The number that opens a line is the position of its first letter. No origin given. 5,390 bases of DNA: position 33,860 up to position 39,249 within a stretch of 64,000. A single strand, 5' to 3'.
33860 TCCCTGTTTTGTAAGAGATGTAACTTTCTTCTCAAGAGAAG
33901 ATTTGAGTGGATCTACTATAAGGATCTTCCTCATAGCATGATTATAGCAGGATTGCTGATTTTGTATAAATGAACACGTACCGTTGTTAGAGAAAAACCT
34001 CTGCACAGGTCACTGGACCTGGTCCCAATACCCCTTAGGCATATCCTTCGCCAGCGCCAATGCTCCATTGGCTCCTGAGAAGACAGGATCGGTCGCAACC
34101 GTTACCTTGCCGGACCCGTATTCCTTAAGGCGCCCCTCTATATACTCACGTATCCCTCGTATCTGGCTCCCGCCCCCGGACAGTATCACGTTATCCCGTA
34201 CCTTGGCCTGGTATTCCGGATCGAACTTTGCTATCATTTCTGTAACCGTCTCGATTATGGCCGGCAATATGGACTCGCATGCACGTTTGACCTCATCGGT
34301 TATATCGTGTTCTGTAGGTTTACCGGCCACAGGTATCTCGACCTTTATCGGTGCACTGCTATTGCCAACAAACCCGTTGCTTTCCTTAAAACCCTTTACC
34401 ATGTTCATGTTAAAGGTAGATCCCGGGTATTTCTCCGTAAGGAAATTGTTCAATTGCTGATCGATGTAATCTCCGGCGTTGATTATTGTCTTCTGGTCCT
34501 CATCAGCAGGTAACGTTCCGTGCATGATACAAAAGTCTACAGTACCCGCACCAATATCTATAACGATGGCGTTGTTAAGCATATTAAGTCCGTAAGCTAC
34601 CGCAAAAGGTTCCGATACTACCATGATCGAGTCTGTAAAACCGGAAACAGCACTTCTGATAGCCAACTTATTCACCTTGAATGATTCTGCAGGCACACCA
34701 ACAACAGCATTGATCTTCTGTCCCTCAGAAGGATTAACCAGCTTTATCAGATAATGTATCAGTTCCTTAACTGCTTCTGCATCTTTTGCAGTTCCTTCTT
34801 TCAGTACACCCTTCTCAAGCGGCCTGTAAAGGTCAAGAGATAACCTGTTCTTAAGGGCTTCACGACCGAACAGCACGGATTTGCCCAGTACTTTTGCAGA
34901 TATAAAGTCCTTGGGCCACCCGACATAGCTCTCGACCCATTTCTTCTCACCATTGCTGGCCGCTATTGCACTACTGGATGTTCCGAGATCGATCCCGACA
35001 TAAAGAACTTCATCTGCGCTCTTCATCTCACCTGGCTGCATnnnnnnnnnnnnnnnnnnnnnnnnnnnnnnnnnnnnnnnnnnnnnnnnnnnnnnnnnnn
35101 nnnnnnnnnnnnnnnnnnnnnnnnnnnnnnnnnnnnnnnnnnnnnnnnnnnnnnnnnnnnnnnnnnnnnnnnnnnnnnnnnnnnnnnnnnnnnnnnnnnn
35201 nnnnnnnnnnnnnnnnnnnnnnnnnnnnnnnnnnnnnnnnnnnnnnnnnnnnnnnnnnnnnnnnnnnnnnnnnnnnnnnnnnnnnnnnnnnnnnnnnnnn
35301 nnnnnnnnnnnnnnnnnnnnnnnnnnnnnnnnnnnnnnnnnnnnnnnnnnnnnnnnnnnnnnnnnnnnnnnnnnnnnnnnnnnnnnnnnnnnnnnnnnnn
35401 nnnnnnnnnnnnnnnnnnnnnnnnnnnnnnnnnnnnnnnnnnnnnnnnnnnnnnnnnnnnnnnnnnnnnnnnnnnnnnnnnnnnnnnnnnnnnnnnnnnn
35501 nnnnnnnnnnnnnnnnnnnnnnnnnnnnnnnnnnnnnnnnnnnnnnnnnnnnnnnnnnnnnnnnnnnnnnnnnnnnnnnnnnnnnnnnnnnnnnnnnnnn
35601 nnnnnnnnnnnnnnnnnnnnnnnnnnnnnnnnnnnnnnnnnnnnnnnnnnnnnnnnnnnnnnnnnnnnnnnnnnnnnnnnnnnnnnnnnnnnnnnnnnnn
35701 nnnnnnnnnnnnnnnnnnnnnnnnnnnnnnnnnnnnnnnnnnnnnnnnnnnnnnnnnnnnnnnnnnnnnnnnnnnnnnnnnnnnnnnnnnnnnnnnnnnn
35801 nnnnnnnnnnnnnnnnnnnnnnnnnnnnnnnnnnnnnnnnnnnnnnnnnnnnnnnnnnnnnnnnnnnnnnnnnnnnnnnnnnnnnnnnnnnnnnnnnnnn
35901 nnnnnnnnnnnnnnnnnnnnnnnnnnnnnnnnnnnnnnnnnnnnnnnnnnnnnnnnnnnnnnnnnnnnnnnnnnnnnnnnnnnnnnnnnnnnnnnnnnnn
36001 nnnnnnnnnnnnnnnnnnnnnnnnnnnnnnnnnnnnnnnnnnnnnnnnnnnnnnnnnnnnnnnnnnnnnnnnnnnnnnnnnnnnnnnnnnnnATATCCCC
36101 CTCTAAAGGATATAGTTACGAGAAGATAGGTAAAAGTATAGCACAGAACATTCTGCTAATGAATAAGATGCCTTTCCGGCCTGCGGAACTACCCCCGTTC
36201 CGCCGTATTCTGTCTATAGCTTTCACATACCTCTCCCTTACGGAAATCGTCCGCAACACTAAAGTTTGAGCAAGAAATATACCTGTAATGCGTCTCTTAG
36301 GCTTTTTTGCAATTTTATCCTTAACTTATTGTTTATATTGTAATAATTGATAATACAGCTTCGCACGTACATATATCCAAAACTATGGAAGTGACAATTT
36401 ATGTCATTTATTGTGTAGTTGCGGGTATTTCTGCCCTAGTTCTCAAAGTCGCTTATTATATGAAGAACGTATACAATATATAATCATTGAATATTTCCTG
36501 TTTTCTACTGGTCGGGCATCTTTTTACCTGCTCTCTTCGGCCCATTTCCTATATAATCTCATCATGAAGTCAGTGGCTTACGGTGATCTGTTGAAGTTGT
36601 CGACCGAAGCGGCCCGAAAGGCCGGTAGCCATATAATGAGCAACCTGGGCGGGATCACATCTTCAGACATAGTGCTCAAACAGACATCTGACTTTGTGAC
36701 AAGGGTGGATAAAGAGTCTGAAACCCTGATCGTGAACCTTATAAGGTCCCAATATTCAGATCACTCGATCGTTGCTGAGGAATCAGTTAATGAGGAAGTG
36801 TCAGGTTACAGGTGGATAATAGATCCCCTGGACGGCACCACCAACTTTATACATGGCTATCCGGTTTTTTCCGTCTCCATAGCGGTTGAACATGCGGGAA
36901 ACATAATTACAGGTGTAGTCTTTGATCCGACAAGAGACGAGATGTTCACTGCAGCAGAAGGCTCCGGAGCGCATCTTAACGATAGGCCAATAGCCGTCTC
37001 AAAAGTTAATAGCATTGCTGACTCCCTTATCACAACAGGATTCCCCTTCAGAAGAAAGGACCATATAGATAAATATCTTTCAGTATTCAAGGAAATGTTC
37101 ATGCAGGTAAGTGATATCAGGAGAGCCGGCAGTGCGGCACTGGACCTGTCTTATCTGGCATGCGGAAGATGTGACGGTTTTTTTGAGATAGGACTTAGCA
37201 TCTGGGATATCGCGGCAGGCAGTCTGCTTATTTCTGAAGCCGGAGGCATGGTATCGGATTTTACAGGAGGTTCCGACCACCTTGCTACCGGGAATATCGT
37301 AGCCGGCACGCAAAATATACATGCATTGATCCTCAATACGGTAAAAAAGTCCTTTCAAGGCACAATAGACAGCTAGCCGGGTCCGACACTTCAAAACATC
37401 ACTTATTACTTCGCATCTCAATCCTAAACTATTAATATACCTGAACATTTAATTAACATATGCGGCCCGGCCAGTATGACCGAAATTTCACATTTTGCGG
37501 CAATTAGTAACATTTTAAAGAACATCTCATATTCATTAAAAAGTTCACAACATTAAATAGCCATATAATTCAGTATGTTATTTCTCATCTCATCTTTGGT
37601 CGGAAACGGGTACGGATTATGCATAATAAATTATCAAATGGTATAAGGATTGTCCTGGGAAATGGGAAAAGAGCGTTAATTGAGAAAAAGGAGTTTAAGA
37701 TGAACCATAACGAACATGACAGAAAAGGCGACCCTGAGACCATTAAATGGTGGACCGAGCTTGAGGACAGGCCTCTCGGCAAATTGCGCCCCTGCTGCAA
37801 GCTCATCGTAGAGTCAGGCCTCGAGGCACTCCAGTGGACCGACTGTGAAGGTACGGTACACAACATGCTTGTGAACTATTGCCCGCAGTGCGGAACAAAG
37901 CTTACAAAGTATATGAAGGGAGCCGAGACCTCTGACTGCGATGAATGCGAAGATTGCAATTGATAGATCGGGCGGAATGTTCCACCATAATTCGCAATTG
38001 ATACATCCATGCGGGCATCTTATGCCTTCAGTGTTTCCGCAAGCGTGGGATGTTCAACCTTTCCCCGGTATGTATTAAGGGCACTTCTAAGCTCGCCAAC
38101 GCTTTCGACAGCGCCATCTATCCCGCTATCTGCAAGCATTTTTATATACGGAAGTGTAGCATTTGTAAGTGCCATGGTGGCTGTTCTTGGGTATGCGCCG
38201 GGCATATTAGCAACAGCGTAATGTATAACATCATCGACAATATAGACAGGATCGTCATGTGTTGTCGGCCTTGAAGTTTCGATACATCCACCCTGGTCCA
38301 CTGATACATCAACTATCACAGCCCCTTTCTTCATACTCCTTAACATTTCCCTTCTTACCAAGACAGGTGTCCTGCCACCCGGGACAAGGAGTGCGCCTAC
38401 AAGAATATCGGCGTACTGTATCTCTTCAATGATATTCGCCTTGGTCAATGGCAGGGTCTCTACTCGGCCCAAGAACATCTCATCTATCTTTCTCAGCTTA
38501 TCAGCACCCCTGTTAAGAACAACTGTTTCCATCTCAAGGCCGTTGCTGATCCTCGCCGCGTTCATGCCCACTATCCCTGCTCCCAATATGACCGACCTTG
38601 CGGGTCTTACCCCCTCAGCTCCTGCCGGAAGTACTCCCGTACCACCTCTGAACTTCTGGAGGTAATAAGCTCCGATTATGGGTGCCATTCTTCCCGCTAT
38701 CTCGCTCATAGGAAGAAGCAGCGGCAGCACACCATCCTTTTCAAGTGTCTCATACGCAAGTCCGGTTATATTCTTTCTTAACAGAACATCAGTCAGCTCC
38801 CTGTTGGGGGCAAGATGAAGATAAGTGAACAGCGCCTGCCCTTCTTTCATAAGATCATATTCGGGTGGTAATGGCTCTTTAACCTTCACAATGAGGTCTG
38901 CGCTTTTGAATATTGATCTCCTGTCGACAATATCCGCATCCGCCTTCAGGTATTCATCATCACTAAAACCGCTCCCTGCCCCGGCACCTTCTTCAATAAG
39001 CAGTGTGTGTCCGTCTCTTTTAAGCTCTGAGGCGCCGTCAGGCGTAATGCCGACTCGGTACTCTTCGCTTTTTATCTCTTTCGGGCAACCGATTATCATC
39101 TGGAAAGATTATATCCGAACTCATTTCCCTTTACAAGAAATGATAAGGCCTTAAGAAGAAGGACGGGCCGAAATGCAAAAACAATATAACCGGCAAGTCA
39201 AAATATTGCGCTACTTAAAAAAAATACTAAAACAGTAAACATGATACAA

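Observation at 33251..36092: Amidase / MamK-like actin / receiver-PilZ operon in a locus with no magnetosome genes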

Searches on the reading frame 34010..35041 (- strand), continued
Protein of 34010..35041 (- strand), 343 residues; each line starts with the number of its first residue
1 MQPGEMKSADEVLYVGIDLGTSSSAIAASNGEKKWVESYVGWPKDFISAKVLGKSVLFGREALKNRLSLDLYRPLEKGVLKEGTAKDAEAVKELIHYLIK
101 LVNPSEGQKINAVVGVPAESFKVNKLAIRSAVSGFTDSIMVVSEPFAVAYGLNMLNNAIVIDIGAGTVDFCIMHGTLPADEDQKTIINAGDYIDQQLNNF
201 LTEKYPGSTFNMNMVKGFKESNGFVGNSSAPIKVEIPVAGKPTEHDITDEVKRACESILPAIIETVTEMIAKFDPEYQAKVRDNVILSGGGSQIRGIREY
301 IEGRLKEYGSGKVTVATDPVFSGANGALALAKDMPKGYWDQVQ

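Call 78: search_protein_families(library=pfam, proteins=[L011:6054-7283:+, L020:3973-4944:+, L017:3745-5352:+, L065:6032-7339:+, L040:6088-7122:+, L062:2099-3322:+, L069:2542-3663:+, L041:7263-7511:+], max_evalue=0.01)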
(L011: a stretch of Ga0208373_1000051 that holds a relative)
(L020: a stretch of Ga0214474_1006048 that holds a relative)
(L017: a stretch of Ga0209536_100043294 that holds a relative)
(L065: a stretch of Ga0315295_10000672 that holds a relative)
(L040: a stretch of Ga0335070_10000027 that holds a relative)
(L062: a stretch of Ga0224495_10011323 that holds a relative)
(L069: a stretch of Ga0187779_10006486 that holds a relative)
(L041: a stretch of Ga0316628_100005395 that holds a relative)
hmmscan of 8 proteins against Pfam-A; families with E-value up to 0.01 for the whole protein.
L011:6054-7283:+ (409 aa): 2 families
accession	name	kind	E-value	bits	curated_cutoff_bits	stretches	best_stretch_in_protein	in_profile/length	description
PF05036.18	SPOR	-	3.1e-15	56.7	21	1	335-403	5-71/76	SPOR domain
PF00072.30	Response_reg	-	7.6e-15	55.5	30.2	1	6-116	1-109/111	Response regulator receiver domain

L020:3973-4944:+ (323 aa): 1 family
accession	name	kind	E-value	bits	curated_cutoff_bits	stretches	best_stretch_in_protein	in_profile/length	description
PF05036.18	SPOR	-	2e-12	47.7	21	1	247-311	4-66/76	SPOR domain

L017:3745-5352:+ (535 aa): 2 families
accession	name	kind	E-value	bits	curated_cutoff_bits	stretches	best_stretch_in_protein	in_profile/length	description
PF00072.30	Response_reg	-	6.2e-17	62.2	30.2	1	6-117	1-110/111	Response regulator receiver domain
PF05036.18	SPOR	-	5.2e-16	59.2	21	1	460-529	5-73/76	SPOR domain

L065:6032-7339:+ (435 aa): 3 families
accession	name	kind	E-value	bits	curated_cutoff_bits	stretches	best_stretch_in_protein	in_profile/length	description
PF05036.18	SPOR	-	5.1e-17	62.4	21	1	359-432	3-74/76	SPOR domain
PF00072.30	Response_reg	-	3.2e-16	59.9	30.2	1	6-116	1-109/111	Response regulator receiver domain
PF24024.1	DUF7336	-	0.0071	16.6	25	0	365-388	18-40/60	Domain of unknown function (DUF7336)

L040:6088-7122:+ (344 aa): 2 families
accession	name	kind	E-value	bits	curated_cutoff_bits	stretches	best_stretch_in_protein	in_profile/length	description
PF05036.18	SPOR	-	1.4e-12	48.2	21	1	268-332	3-65/76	SPOR domain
PF00072.30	Response_reg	-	0.0054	17.3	30.2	0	6-116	1-109/111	Response regulator receiver domain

L062:2099-3322:+ (407 aa): 2 families
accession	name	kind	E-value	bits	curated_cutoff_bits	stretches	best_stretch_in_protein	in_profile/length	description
PF05036.18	SPOR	-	4.5e-15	56.2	21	1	330-396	3-66/76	SPOR domain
PF00072.30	Response_reg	-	8e-08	32.9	30.2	1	6-115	1-108/111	Response regulator receiver domain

L069:2542-3663:+ (373 aa): 2 families
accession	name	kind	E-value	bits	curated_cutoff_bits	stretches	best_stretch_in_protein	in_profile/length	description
PF05036.18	SPOR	-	4.5e-18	65.8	21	1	298-363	3-68/76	SPOR domain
PF00072.30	Response_reg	-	4.8e-11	43.3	30.2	1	6-117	1-110/111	Response regulator receiver domain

L041:7263-7511:+ (82 aa): 3 families
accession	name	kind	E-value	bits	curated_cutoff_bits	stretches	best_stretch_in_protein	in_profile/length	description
PF13567.11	DUF4131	-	0.0023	18.1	31.6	1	18-60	10-51/165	Domain of unknown function (DUF4131)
PF04932.20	Wzy_C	-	0.0027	17.9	31.7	1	12-57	13-60/149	O-Antigen ligase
PF01040.23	UbiA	-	0.01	15.6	34.2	0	8-56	61-103/250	UbiA prenyltransferase family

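Call 89: search_protein_families(library=pfam, proteins=[P0245, P0251, P0252, P0269, P0257, P0280], max_evalue=0.001)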
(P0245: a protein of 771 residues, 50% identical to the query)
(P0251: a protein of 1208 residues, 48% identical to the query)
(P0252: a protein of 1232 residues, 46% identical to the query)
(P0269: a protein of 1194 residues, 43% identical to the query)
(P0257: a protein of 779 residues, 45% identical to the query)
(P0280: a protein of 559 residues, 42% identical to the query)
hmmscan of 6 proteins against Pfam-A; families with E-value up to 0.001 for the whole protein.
P0245 (771 aa): 6 families
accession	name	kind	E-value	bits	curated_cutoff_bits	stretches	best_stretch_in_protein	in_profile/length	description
PF06723.19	MreB_Mbl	-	2.4e-29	102.7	27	1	445-762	4-321/327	MreB/Mbl protein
PF00022.25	Actin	-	9.9e-13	47.9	27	1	480-646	44-207/410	Actin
PF14450.12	FtsA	-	1.8e-07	32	31.8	1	589-753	2-125/127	Cell division protein FtsA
PF25229.1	Salactin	-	9.7e-07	28.6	27.1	1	445-763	4-334/335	Salactin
PF22128.2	Alp7A_like_C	-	2.8e-05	24.4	22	1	588-742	3-145/156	Alp7A C-terminal domain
PF21522.3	MreB-like_C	-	0.00032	21.7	27.8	0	589-696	1-105/123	Archaeal actin homologue MreB-like, C-terminal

P0251 (1208 aa): 4 families
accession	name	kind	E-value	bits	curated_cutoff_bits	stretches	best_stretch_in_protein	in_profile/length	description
PF06723.19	MreB_Mbl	-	7e-29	101.1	27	1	882-1200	4-322/327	MreB/Mbl protein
PF00022.25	Actin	-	3.3e-10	39.6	27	1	917-1073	44-194/410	Actin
PF14450.12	FtsA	-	2e-05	25.4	31.8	1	1026-1188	2-123/127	Cell division protein FtsA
PF22128.2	Alp7A_like_C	-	0.00039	20.7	22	1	1025-1172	3-138/156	Alp7A C-terminal domain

P0252 (1232 aa): 3 families
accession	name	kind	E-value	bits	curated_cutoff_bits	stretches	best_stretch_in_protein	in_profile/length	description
PF06723.19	MreB_Mbl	-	1.3e-28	100.3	27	1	906-1224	4-322/327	MreB/Mbl protein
PF00022.25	Actin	-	5.6e-13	48.7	27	1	927-1094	30-190/410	Actin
PF14450.12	FtsA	-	2.2e-07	31.7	31.8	1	1050-1197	2-105/127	Cell division protein FtsA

P0269 (1194 aa): 2 families
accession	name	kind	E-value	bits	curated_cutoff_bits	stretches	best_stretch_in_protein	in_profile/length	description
PF06723.19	MreB_Mbl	-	1.4e-24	87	27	1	867-1181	4-318/327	MreB/Mbl protein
PF00022.25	Actin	-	2.5e-07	30.1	27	0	902-1055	44-190/410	Actin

P0257 (779 aa): 5 families
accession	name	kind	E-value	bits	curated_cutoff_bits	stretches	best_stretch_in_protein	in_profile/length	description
PF06723.19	MreB_Mbl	-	1.2e-26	93.8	27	1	453-771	4-322/327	MreB/Mbl protein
PF00022.25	Actin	-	3e-11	43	27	1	473-641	29-190/410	Actin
PF25229.1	Salactin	-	4.1e-08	33.1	27.1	1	453-770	4-333/335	Salactin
PF22128.2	Alp7A_like_C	-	0.00024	21.3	22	1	594-706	1-108/156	Alp7A C-terminal domain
PF14450.12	FtsA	-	0.00029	21.6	31.8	1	597-761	2-125/127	Cell division protein FtsA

P0280 (559 aa): 4 families
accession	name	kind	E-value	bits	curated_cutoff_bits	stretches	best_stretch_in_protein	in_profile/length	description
PF06723.19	MreB_Mbl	-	8.1e-19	68.1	27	1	225-514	4-297/327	MreB/Mbl protein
PF00022.25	Actin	-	1e-06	28.1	27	1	246-431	30-212/410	Actin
PF25229.1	Salactin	-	0.00011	21.8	27.1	1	371-541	153-332/335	Salactin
PF21522.3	MreB-like_C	-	0.00099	20.1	27.8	0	370-502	2-115/123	Archaeal actin homologue MreB-like, C-terminal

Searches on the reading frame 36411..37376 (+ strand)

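Call 3: search_protein_families(library=pfam, proteins=[window:36411-37376:+], max_evalue=0.01)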
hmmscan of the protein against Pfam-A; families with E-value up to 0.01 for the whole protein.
window:36411-37376:+ (321 aa): 1 family
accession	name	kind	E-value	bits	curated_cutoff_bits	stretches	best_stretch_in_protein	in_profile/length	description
PF00459.30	Inositol_P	-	2.5e-65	221.1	27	1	60-313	5-268/271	Inositol monophosphatase family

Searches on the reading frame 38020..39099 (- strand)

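Call 7: search_protein_families(library=pfam, proteins=[window:38020-39099:-], max_evalue=0.001)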
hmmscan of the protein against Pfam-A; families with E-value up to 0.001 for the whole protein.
window:38020-39099:- (359 aa): 4 families
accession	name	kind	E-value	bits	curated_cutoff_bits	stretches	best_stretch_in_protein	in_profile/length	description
PF01262.27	AlaDh_PNT_C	-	1.8e-74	250.2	23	1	139-350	1-213/214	Alanine dehydrogenase/PNT, C-terminal domain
PF05222.21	AlaDh_PNT_N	-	7.3e-45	153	30.4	1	4-135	1-136/136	Alanine dehydrogenase/PNT, N-terminal domain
PF01488.26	Shikimate_DH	-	1.2e-05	25.9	24.3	1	166-291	12-135/138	Shikimate / quinate 5-dehydrogenase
PF02826.25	2-Hacid_dh_C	-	1.8e-05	24.6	25.1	1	166-266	36-127/178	D-isomer specific 2-hydroxyacid dehydrogenase, NAD binding domain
